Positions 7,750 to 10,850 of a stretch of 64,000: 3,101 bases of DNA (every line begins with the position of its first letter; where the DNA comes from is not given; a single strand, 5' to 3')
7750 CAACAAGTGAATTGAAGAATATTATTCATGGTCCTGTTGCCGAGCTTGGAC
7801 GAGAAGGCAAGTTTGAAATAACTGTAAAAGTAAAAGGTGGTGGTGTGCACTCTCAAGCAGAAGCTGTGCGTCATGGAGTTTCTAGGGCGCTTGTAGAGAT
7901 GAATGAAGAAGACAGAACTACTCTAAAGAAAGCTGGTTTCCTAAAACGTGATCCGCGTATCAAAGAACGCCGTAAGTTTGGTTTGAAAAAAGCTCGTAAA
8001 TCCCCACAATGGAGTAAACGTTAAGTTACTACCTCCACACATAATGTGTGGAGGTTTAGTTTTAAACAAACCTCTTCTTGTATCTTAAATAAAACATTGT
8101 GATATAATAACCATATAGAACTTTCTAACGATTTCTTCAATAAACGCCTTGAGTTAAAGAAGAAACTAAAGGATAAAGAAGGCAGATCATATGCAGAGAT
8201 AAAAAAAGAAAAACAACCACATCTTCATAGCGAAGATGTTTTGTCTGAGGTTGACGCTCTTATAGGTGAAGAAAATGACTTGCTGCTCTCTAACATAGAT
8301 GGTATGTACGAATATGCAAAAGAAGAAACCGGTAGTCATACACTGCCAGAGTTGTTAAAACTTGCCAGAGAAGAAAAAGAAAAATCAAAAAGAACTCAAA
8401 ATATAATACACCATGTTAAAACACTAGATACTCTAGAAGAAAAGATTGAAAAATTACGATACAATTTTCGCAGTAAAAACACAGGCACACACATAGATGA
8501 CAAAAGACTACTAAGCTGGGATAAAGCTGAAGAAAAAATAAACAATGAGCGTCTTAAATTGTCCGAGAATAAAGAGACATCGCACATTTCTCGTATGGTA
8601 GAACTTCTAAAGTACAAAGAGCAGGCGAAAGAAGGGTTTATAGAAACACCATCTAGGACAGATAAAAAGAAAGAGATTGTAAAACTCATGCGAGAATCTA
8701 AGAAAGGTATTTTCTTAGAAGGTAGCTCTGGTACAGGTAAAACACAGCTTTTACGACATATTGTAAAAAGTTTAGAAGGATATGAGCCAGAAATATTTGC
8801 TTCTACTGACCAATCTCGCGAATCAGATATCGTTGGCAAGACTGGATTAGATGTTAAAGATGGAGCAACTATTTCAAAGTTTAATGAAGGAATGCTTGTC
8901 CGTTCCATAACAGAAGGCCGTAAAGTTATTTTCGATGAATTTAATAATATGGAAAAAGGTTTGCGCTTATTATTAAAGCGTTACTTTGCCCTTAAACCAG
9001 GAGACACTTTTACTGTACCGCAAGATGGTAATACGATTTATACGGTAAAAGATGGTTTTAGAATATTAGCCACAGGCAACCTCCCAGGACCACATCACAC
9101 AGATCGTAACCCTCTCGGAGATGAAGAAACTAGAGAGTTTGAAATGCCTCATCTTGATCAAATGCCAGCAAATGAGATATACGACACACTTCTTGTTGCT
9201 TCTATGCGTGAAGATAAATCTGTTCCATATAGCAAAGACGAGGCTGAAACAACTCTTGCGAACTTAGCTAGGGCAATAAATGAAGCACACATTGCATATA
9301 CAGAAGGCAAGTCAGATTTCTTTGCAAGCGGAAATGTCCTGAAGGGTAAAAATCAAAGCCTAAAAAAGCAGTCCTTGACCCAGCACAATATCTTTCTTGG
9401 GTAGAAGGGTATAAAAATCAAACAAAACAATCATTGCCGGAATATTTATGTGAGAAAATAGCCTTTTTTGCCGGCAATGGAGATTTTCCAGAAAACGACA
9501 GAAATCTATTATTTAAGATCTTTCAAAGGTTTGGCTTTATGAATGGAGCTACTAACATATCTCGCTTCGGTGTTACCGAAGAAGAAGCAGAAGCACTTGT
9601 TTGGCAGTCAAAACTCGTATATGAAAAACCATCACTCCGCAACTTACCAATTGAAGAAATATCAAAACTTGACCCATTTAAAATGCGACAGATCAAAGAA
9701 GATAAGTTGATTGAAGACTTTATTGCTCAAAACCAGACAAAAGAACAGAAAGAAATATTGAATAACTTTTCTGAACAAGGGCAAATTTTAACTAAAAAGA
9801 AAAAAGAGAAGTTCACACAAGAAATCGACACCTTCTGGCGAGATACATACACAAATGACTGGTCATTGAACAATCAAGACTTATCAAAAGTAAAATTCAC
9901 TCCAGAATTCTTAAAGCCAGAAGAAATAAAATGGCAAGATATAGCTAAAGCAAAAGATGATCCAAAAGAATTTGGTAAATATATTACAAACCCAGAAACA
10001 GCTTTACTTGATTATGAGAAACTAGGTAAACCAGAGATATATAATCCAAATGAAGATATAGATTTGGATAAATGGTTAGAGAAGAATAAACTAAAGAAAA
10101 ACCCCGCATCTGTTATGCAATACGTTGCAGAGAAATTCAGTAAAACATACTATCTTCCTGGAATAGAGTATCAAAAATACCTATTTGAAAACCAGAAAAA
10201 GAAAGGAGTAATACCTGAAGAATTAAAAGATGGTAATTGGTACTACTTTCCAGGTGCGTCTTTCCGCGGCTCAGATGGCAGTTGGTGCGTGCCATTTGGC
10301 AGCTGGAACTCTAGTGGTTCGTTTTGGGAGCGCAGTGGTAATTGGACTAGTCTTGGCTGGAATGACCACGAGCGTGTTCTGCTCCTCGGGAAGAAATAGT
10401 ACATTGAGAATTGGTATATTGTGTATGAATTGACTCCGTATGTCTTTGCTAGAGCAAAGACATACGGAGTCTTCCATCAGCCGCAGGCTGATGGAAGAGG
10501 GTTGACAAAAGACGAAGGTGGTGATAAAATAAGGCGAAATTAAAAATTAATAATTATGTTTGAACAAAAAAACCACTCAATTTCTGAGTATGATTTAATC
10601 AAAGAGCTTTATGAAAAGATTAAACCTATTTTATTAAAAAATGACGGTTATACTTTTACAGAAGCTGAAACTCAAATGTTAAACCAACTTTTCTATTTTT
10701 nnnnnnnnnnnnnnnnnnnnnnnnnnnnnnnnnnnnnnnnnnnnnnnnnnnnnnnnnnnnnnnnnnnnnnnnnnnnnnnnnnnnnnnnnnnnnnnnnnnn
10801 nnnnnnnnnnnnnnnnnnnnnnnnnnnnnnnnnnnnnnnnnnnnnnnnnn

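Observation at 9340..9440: Probable +1/-1 frameshift at an A6 run joining the AAA+ ATPase ORF to the downstream ORF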

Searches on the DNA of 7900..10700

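Call 62: search_rna_families(source=window, start=7900, end=10700, threshold=evalue, max_evalue=1)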
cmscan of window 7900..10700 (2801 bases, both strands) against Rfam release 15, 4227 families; matches with E-value up to 1: 5.
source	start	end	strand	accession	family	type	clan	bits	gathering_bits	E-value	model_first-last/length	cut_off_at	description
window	10425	10477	+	RF03244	mir-4798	Gene; miRNA;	-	23.8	75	0.11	1-75/75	no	mir-4798 microRNA precursor family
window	8016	8120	+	RF02629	RmaA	Gene; sRNA;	-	22.4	57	0.85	1-113/113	no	Regulator of motility and amylovoran A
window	10424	10478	+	RF04209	MIR7533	Gene; miRNA;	-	22.3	230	0.15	1-249/249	no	MIR7533 microRNA precursor family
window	8928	8956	-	RF01350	CRISPR-DR41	Gene; CRISPR;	-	21.4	36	0.51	1-29/29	no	CRISPR RNA direct repeat element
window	10422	10478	-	RF00827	mir-77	Gene; miRNA;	-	20.3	83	0.35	1-89/89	no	mir-77 microRNA precursor family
